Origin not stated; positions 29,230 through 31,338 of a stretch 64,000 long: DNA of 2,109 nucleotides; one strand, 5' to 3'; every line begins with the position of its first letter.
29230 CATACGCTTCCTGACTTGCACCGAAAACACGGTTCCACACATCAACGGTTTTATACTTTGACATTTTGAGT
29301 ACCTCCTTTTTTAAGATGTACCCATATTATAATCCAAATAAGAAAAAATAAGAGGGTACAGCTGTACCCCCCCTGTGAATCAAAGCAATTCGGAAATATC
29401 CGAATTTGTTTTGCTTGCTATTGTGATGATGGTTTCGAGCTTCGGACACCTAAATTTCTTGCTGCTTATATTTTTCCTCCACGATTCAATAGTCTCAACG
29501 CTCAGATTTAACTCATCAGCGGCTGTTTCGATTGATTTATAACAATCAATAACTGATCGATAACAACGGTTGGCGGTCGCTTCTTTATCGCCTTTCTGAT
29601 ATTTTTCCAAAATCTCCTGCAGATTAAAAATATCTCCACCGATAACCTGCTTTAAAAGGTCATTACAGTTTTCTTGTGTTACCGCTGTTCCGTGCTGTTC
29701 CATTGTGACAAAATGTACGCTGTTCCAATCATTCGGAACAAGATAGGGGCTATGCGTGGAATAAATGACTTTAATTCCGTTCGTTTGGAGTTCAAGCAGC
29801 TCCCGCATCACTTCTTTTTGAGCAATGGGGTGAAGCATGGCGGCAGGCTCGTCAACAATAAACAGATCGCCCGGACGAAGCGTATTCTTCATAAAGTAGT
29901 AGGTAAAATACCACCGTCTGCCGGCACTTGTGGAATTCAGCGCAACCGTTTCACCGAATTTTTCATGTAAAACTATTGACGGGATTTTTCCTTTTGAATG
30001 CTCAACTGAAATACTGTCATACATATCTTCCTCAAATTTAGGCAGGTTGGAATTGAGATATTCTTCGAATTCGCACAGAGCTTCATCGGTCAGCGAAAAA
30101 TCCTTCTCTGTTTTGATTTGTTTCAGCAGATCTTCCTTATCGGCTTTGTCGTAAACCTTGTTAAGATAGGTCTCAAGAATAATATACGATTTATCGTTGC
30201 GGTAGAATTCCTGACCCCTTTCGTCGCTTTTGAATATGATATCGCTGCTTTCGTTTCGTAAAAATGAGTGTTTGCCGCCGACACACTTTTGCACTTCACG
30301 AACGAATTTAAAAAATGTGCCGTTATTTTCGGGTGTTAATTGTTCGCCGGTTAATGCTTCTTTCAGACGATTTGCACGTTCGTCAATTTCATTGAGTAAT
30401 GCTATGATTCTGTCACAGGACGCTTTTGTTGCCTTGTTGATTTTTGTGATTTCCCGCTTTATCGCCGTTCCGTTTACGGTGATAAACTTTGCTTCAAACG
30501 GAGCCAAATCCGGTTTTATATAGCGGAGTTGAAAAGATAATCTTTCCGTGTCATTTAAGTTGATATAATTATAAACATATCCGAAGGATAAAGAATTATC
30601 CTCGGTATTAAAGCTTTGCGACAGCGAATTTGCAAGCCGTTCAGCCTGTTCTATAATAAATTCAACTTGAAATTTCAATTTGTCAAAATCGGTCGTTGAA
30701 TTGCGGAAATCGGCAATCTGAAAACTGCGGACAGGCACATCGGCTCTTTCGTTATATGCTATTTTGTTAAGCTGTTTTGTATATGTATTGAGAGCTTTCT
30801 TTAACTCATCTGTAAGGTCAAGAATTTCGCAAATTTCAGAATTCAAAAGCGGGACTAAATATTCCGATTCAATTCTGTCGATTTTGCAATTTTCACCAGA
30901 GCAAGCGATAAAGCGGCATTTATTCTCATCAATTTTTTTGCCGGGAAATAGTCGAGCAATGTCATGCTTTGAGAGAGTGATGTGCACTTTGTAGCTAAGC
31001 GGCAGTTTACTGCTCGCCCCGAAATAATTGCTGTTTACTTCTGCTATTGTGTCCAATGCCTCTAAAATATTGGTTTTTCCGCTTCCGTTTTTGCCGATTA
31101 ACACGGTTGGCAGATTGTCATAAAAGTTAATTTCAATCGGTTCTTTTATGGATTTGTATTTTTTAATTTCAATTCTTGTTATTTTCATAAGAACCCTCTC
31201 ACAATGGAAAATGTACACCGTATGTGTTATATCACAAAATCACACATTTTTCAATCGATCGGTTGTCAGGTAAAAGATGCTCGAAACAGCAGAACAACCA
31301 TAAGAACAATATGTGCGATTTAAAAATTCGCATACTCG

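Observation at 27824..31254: Candidate undescribed defence-type locus: HTH-tailed ABC/SMC ATPase + mini-HNH + zinc-ribbon membrane protein bracketed by two paralogous acidic mini-proteins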

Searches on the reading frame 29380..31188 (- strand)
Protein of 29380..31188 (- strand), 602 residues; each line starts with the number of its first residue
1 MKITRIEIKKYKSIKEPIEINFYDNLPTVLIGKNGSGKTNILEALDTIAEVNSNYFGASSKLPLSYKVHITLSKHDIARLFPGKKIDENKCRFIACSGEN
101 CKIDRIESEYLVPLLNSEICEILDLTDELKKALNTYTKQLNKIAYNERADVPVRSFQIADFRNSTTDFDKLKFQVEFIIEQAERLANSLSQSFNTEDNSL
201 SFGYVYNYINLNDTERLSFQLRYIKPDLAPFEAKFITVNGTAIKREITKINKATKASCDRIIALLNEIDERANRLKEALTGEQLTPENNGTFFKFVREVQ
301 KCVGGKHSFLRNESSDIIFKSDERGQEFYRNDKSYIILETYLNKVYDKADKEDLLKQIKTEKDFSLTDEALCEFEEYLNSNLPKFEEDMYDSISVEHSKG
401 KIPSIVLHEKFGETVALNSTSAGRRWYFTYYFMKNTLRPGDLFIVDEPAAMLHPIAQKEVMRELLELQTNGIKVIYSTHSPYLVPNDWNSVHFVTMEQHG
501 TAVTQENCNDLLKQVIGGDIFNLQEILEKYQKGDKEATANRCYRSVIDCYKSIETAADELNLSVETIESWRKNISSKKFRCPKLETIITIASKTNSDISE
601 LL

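Call 4: search_protein_families(library=pfam, proteins=[window:29380-31188:-], max_evalue=0.1)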
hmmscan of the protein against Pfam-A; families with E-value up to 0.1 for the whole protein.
window:29380-31188:- (602 aa): 8 families
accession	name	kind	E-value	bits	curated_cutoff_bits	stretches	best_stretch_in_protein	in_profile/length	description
PF13175.12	AAA_15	-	2e-28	100.5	32.1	1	1-484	1-374/374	AAA ATPase domain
PF13304.12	AAA_21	-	1.4e-19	71.7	27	2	234-484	86-303/304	AAA domain, putative AbiEii toxin, Type IV TA system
PF02463.25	SMC_N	-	2.6e-09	37.3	40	1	3-45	2-44/220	RecF/RecN/SMC N terminal domain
PF13476.12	AAA_23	-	4.5e-06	27.9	27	1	5-191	1-175/201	AAA domain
PF00005.33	ABC_tran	-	0.0017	19.4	25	1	21-124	7-80/137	ABC transporter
PF13555.12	AAA_29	-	0.01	16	27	1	27-48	24-45/61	P-loop containing region of AAA domain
PF11398.14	DUF2813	-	0.021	14.7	21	0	1-54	1-51/372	Protein of unknown function (DUF2813)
PF13604.12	AAA_30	-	0.084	13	27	0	28-51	21-44/191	AAA domain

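Call 5: search_protein_families(library=padloc, proteins=[window:29380-31188:-], max_evalue=0.1)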
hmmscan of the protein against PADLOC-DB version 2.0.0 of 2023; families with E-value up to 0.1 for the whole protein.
window:29380-31188:- (602 aa): 106 families (the best 25 are shown)
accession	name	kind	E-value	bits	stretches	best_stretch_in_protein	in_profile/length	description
PDLC02979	AriA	-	8e-31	106.1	1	1-484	1-373/373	-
PDLC02980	AriA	-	2e-20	72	2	304-484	121-303/304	-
PDLC02335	AbiLi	-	6.9e-20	69.3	1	3-494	50-251/326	AbiLi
PDLC02358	Old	-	2.8e-19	67.3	2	441-526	286-372/578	Old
PDLC04135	mad3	-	6.2e-18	63.5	1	2-504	1-348/374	mads_3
PDLC00278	PtuA1|PtuA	-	2.8e-15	54.5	2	1-67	1-58/436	AAA ATPase domain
PDLC04033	PD-T4-4_A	-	4.4e-15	53.8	1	414-485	299-371/460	-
PDLC00091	GajA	-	5.8e-15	53.1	2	1-48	1-47/627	AAA ATPase domain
PDLC04178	HEC-01A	-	9.7e-15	52.5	2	2-50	8-53/399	-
PDLC00290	PtuA1|PtuA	-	1.7e-14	52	2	401-507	229-336/414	AAA ATPase domain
PDLC04175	HEC-01A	-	1.8e-14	51.5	2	2-54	5-54/363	-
PDLC03878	NsnB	-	3.5e-14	51.3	2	415-484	212-281/345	-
PDLC02914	ATPase-Toprim_I-B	-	4.4e-14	50.5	2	412-511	177-276/443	-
PDLC00096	GajA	-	8.7e-14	49.1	2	442-508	291-362/630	AAA ATPase domain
PDLC04213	HEC-02A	-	1e-13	49.6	2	433-482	225-274/337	-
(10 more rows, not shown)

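Call 6: search_protein_families(library=ncbifam, proteins=[window:29380-31188:-], max_evalue=0.1)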
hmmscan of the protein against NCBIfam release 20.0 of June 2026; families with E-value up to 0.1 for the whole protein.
window:29380-31188:- (602 aa): 55 families (the best 25 are shown)
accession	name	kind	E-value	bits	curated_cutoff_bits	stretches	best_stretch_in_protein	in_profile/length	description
NF041760.1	PtuA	equivalog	2.2e-11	43.3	500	2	2-46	51-93/524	retron Ec78 anti-phage system effector ATPase PtuA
TIGR00611.2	recf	equivalog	5.4e-09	35.7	172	1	3-53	1-49/339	DNA replication/repair protein RecF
TIGR03608.1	L_ocin_972_ABC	subfamily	1.1e-08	34.8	254.85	1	434-484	147-197/206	putative bacteriocin export ABC transporter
NF047739.1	antiphage_MADS3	equivalog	5.1e-08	32.5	420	1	3-50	2-46/427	methylation-associated defense system AAA family ATPase MAD3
TIGR04520.1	ECF_ATPase_1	equivalog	2.5e-07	30.4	315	1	441-481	156-197/269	energy-coupling factor transporter ATPase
TIGR04521.1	ECF_ATPase_2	equivalog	3e-07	29.8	330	1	441-514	164-235/279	energy-coupling factor transporter ATPase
TIGR01166.1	cbiO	subfamily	1.1e-06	28.3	211.8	1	441-480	147-186/190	cobalt ABC transporter, ATP-binding protein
TIGR02315.1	ABC_phnC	equivalog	1.5e-06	27.8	266.1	1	441-480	165-205/243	phosphonate ABC transporter ATP-binding protein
TIGR02168.1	SMC_prok_B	equivalog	2.1e-06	25.8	567.35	1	3-45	2-43/1181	chromosome segregation protein SMC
NF002981.0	PRK03695.1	equivalog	4.9e-06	26.1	281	1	440-521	156-234/253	vitamin B12 ABC transporter ATP-binding protein BtuD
NF040873.1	AztA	equivalog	5e-06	26.2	220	1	19-55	12-48/191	zinc ABC transporter ATP-binding protein AztA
NF047565.1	PSM_export_PmtA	equivalog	7.6e-06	25.4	350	1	441-536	147-242/282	phenol-soluble modulin export ABC transporter ATP-binding protein PmtA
TIGR00972.1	3a0107s01c2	equivalog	8.5e-06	25.3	343.2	1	13-54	16-56/248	phosphate ABC transporter ATP-binding protein PstB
TIGR02169.1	SMC_prok_A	equivalog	1e-05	23.4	729.4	1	3-45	2-43/1165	chromosome segregation protein SMC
TIGR04435.1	restrict_AAA_1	hypoth_equivalog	1.1e-05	24.3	300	1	1-48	1-60/568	restriction system-associated AAA family ATPase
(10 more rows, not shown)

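Call 7: find_homologous_proteins(query=window:29380-31188:-, max_evalue=0.00001)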
Query window:29380-31188:- (602 aa): 1079 proteins with E <= 0.00001 among 8000 candidates; the best 120 are listed.
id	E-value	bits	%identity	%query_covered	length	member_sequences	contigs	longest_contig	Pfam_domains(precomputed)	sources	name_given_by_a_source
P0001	0.0e+0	1303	97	100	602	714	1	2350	PF13175.13,PF02463.26,PF13304.13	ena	-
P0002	0.0e+0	1226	91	100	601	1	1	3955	PF13175.13,PF13476.13,PF02463.26,PF13304.13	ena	-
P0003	0.0e+0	1211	90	100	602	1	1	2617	PF13175.13,PF13476.13,PF02463.26,PF13304.13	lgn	-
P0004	0.0e+0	1176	88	100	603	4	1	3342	PF13175.13,PF02463.26,PF13304.13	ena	-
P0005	0.0e+0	1125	84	100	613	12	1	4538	PF13175.13,PF02463.26,PF13304.13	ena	-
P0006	0.0e+0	1119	83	100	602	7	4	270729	PF13175.13,PF02463.26,PF13304.13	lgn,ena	-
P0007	0.0e+0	1114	83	100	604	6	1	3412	PF13175.13,PF02463.26,PF13304.13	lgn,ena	-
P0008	0.0e+0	1112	82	100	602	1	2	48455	PF13175.13,PF13476.13,PF02463.26,PF13304.13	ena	-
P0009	0.0e+0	1103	81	100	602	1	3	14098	PF13175.13,PF02463.26,PF13304.13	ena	-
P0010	0.0e+0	1085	81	100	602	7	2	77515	PF13175.13,PF02463.26,PF13304.13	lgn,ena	-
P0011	0.0e+0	1026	76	100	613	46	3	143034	PF13175.13,PF13476.13,PF02463.26,PF13304.13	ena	-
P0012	0.0e+0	1020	76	100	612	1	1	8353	PF13175.13,PF13476.13,PF02463.26,PF13304.13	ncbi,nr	ncbi:MAG: AAA family ATPase [Clostridia bacterium]|nr:AAA family ATPase [Clostridia bacterium]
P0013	0.0e+0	1019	76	100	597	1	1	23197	PF13175.13,PF13476.13,PF02463.26,PF13304.13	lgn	-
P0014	0.0e+0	1019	76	100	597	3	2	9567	PF13175.13,PF02463.26,PF13304.13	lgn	-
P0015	0.0e+0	1019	77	98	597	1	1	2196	PF13175.13,PF13476.13,PF02463.26,PF13304.13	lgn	-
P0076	3.9e-262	889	65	100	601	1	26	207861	PF13175.13,PF02463.26,PF13304.13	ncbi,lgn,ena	-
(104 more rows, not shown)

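Call 9: find_encoding_contigs(protein=P0006, flank=8000, max_places=4)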
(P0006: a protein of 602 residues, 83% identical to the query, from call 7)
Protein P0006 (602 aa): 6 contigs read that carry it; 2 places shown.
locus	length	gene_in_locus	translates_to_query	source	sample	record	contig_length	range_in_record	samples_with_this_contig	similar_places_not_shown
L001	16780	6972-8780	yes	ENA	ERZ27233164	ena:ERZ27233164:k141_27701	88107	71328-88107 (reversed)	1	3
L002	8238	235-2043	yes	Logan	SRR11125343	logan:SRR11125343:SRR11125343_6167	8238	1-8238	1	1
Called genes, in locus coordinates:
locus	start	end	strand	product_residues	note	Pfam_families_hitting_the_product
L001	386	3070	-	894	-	PF00690:Cation_ATPase_N, PF00122:E1-E2_ATPase, PF00702:Hydrolase, PF13246:Cation_ATPase, PF00689:Cation_ATPase_C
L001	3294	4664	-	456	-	PF01554:MatE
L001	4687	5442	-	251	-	PF00977:His_biosynth, PF00478:IMPDH (faint), PF01207:Dus (faint), PF03060:NMO (faint)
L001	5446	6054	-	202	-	PF00117:GATase, PF07685:GATase_3, PF01174:SNO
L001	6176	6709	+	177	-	PF00719:Pyrophosphatase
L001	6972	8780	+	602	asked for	PF02463:SMC_N, PF13175:AAA_15, PF13304:AAA_21, PF13175:AAA_15, PF13304:AAA_21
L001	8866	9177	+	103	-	PF13395:HNH_4 (weak)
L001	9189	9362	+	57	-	-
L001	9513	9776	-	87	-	PF00381:PTS-HPr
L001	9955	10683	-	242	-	PF01746:tRNA_m1G_MT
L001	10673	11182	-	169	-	PF01782:RimM, PF05239:PRC, PF24986:PRC_RimM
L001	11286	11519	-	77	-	PF13083:KH_KhpA-B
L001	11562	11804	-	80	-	PF00886:Ribosomal_S16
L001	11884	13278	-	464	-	PF02881:SRP54_N, PF13614:AAA_31 (faint), PF00448:SRP54, PF02978:SRP_SPB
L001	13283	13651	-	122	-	PF04297:UPF0122, PF04545:Sigma70_r4, PF08281:Sigma70_r4_2 (weak)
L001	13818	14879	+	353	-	PF00155:Aminotran_1_2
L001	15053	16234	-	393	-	PF00149:Metallophos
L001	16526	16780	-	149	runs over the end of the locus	PF22811:Zn_ribbon_NrdR, PF03477:ATP-cone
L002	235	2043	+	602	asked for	PF02463:SMC_N, PF13175:AAA_15, PF13304:AAA_21, PF13175:AAA_15, PF13304:AAA_21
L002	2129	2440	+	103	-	PF13395:HNH_4 (weak)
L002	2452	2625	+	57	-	-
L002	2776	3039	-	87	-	PF00381:PTS-HPr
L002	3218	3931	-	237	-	PF01746:tRNA_m1G_MT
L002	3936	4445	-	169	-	PF01782:RimM, PF05239:PRC, PF24986:PRC_RimM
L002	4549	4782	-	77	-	PF13083:KH_KhpA-B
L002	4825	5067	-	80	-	PF00886:Ribosomal_S16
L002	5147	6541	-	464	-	PF02881:SRP54_N, PF13614:AAA_31 (faint), PF00448:SRP54, PF02978:SRP_SPB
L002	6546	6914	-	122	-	PF04297:UPF0122, PF04545:Sigma70_r4, PF08281:Sigma70_r4_2 (weak)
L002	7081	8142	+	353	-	PF00155:Aminotran_1_2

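Call 10: find_encoding_contigs(protein=P0011, flank=8000, max_places=3)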
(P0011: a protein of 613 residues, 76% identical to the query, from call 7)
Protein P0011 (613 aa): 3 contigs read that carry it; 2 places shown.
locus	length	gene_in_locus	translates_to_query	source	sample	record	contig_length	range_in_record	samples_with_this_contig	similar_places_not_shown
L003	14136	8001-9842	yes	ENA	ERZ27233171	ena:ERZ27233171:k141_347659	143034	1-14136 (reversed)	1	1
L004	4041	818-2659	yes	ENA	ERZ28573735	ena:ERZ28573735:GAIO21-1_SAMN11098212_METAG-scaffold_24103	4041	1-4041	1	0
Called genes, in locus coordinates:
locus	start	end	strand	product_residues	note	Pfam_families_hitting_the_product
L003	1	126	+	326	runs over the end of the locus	PF00389:2-Hacid_dh, PF02826:2-Hacid_dh_C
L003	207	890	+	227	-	PF00300:His_Phos_1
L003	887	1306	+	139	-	PF03652:RuvX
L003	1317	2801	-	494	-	PF08903:DUF1846, PF20921:DUF1846_C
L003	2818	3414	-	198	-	PF01751:Toprim (weak), PF13662:Toprim_4 (weak), PF13331:DUF4093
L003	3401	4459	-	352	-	PF06144:DNA_pol3_delta (weak), PF21694:DNA_pol3_delta_C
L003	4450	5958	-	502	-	PF04932:Wzy_C (weak), PF03772:Competence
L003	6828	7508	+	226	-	PF17746:SfsA_N, PF03749:SfsA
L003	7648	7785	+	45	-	PF13411:MerR_1, PF00376:MerR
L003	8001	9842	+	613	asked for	PF02463:SMC_N, PF13175:AAA_15, PF13476:AAA_23 (weak), PF13304:AAA_21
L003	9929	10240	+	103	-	PF13395:HNH_4 (weak)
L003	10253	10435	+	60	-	-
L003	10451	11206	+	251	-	PF12773:DZR (weak), PF13240:Zn_Ribbon_1 (faint), PF13248:Zn_ribbon_3 (faint)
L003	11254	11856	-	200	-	-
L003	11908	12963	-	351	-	PF13102:Phage_int_SAM_5, PF00589:Phage_integrase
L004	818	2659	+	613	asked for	PF02463:SMC_N, PF13175:AAA_15, PF13476:AAA_23 (weak), PF13304:AAA_21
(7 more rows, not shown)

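Call 11: find_encoding_contigs(protein=P0076, flank=8000, max_places=6)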
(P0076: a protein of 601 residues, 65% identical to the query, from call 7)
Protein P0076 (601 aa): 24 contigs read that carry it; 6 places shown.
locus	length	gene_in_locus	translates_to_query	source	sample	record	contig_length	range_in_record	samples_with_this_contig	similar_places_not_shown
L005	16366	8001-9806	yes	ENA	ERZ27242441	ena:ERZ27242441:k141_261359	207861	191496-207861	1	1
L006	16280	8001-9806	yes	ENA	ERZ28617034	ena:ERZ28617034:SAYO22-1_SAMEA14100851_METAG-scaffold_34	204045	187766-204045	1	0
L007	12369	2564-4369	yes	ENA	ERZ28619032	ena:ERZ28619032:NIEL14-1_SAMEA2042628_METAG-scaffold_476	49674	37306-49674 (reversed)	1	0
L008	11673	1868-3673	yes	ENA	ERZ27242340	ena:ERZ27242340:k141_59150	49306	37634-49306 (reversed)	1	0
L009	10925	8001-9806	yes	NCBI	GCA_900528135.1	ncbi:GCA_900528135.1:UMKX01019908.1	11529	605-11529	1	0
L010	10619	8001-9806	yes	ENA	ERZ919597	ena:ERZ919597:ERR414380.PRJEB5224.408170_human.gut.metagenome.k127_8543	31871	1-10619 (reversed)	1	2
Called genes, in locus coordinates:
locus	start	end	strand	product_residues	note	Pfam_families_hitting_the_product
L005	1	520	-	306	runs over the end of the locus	PF01509:TruB_N, PF16198:TruB_C_2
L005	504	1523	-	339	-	PF01368:DHH, PF02272:DHHA1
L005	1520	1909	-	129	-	PF02033:RBFA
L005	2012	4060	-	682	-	PF01055:Glyco_hydro_31_2nd (weak), PF02065:Melibiase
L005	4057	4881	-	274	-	PF08282:Hydrolase_3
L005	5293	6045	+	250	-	-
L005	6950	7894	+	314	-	PF20586:DUF6788, PF02661:Fic (faint)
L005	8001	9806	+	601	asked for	PF02463:SMC_N, PF13175:AAA_15, PF13304:AAA_21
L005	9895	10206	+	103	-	-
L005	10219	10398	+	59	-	-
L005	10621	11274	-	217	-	PF12728:HTH_17 (faint)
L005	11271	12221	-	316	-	PF13102:Phage_int_SAM_5, PF00589:Phage_integrase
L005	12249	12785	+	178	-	-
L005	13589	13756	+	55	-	-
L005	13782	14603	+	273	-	-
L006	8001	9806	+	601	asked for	PF02463:SMC_N, PF13175:AAA_15, PF13304:AAA_21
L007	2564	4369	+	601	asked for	PF02463:SMC_N, PF13175:AAA_15, PF13304:AAA_21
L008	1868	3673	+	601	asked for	PF02463:SMC_N, PF13175:AAA_15, PF13304:AAA_21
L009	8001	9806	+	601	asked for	PF02463:SMC_N, PF13175:AAA_15, PF13304:AAA_21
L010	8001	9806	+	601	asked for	PF02463:SMC_N, PF13175:AAA_15, PF13304:AAA_21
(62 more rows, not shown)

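Call 17: find_related_loci(query=A1, collection=genome_contigs, flank=8000)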
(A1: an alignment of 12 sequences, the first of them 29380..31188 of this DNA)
Query A1 (602 aa) in genome_contigs; peptide patterns used: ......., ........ (x = any residue, [..] = any of these).
600 stretches matched a pattern (row limit reached: there are more); 59 encode a relative of the query (tblastn E <= 1e-3); 59 distinct loci.
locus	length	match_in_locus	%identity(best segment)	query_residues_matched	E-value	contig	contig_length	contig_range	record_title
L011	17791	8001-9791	73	1-602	0e+0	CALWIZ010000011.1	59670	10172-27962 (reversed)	MAG: uncultured Clostridia bacterium isolate BRZ_DH__bin49 genome assembly, contig: BRZ_DH__NODE_556_length_59670_cov_6.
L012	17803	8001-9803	66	1-602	0e+0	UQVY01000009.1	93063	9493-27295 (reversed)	uncultured Clostridiales bacterium isolate UMGS692 genome assembly, contig: NODE_17_length_93063_cov_10.188199, whole ge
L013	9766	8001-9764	66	1-590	0e+0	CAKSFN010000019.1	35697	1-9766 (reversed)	MAG: uncultured Eubacteriales bacterium isolate REFINED_METABAT215_TOP10_CONTIGS_1500_ASSEMBLY_K77_MERGED__Hadza_MoBio_C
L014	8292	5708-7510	46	1-602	1e-173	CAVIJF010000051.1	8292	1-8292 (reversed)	bacterium isolate H07616-L1_cleanbin_000023 genome assembly, contig: Spades_H07616-L1_contig_6174, whole genome shotgun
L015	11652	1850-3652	65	1-602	0e+0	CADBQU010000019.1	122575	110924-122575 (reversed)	MAG: Ruminococcaceae bacterium isolate RUG14213 genome assembly, contig: RUG14213_asm_19, whole genome shotgun sequence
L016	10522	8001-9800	43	1-602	7e-150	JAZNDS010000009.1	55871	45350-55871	MAG: Eubacteriales bacterium isolate T1900044726_TS20190192.MAGScoT_cleanbin_000012 SGB_1951_k141_657338, whole genome s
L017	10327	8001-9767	44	1-602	5e-149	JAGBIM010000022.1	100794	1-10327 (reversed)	MAG: Clostridia bacterium isolate RGIG9149 Water_deer_Rectum.Co__c970587, whole genome shotgun sequence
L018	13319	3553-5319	41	1-602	3e-141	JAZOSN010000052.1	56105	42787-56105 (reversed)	MAG: Eubacteriales bacterium isolate T1900045543_YK20190237.MAGScoT_cleanbin_000030 SGB_7835_k141_1968900, whole genome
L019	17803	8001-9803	46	1-602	6e-176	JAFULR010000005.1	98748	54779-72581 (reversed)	MAG: Clostridia bacterium isolate RGIG4608 Roe_deer_Rectum-3__c1309, whole genome shotgun sequence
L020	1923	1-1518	40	7-520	6e-115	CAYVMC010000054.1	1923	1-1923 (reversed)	MAG TPA_asm: uncultured Muribaculaceae bacterium isolate SRP141132_co1_109 genome assembly, contig: NODE_56757_length_19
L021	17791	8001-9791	73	1-602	0e+0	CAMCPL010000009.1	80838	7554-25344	MAG: uncultured Clostridia bacterium isolate SRR17382096_bin.7_metaWRAP_v1.3_MAG genome assembly, contig: ERZ10544647.10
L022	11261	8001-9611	29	1-516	9e-51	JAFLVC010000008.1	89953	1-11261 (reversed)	MAG: Clostridiales bacterium isolate HAN095 Seq8, whole genome shotgun sequence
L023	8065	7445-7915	26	2-131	8e-8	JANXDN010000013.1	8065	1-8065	MAG: Candidatus Aenigmatarchaeota archaeon isolate SKYB117 NODE_13_length_8065_cov_3.066600, whole genome shotgun sequen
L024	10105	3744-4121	29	1-127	9e-8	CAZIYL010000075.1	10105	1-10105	MAG TPA_asm: uncultured Deferribacteres bacterium isolate binchicken_co164_28 genome assembly, contig: NODE_2215_length_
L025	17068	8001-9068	54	1-532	2e-7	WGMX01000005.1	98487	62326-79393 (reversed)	MAG: Anaerolineaceae bacterium isolate RI_313 c_000000044249, whole genome shotgun sequence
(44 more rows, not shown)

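Call 21: search_solved_structures(query=window:29380-31188:-, max_evalue=0.01)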
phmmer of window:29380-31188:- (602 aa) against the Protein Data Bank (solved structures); distinct sequences matched with E-value up to 0.01: 23.
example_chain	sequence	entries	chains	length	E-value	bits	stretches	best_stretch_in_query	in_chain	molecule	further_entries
8ux9_B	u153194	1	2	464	1.6e-06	30.2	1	367-484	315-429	AriA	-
8v45_A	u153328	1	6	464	1.6e-06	30.2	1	367-484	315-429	AriA antitoxin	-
8v46_A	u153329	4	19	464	4.1e-06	28.9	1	367-484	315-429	AriA antitoxin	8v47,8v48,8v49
6p74_A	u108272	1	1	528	3.7e-05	25.7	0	443-494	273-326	Putative ATP-dependent endonuclease of the OLD family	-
4nch_A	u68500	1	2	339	0.00012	24.1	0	309-466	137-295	DNA double-strand break repair Rad50 ATPase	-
9vkz_A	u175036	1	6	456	0.00018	23.4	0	5-46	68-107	Retron Ec78 probable ATPase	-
6zz6_A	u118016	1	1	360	0.00026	22.9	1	3-105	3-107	Structural maintenance of chromosomes protein 1,Structural maintenance of chromosomes prot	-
6qpw_A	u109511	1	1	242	0.00027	22.9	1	2-70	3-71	Structural maintenance of chromosomes protein,Structural maintenance of chromosomes protei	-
22bu_B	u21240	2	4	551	0.00029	22.8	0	18-46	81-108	AAA family ATPase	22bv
9vh1_D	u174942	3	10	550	0.00031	22.7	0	5-46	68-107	Retron Ec78 probable ATPase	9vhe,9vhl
3qkt_A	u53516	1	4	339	0.00042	22.2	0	1-45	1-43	DNA double-strand break repair rad50 ATPase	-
8ee4_A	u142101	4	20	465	0.00042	22.2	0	398-502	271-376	PtuA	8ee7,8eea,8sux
4nci_A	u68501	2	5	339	0.0005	22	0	1-45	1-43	DNA double-strand break repair Rad50 ATPase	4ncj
4nck_A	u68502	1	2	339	0.00059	21.7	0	1-45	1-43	DNA double-strand break repair Rad50 ATPase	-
6qpq_A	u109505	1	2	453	0.00063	21.6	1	2-70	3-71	Structural maintenance of chromosomes protein,Structural maintenance of chromosomes protei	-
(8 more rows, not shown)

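Call 25: search_protein_families(library=phrogs, proteins=[window:29380-31188:-], max_evalue=0.01)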
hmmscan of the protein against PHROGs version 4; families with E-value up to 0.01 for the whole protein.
window:29380-31188:- (602 aa): 14 families
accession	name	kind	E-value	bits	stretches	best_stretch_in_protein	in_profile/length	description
phrog_7507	-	unknown function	3.1e-19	70.7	1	1-495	2-462/483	-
phrog_4747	-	unknown function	3.7e-19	70.2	2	1-59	1-57/610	-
phrog_3940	-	unknown function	1.9e-14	54.3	2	2-60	4-56/537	-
phrog_9802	-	unknown function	5.8e-12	46.4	2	439-523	284-368/438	-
phrog_8323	-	unknown function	7.9e-12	45.5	2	1-54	49-100/623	-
phrog_13167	-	unknown function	5.2e-11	43.1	1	419-491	317-388/477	-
phrog_14430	-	unknown function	1.5e-08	35.3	1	431-484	329-382/444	-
phrog_293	-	moron, auxiliary metabolic gene and host takeover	5e-08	32.4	1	440-484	287-332/1058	ABC transporter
phrog_77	-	DNA, RNA and nucleotide metabolism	6.2e-08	32.6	1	1-45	296-340/967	SbcC-like subunit of palindrome specific endonuclease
phrog_8066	-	unknown function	6.5e-07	29.5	1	436-484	380-429/522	-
phrog_19212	-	unknown function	1.9e-06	27.8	1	1-73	1-74/550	-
phrog_5836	-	unknown function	5.2e-05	22.4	0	1-308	4-191/1071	-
phrog_23675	-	unknown function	0.00026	21.9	1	441-480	58-97/143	-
phrog_1499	-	unknown function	0.0094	16.2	1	1-48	3-48/427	-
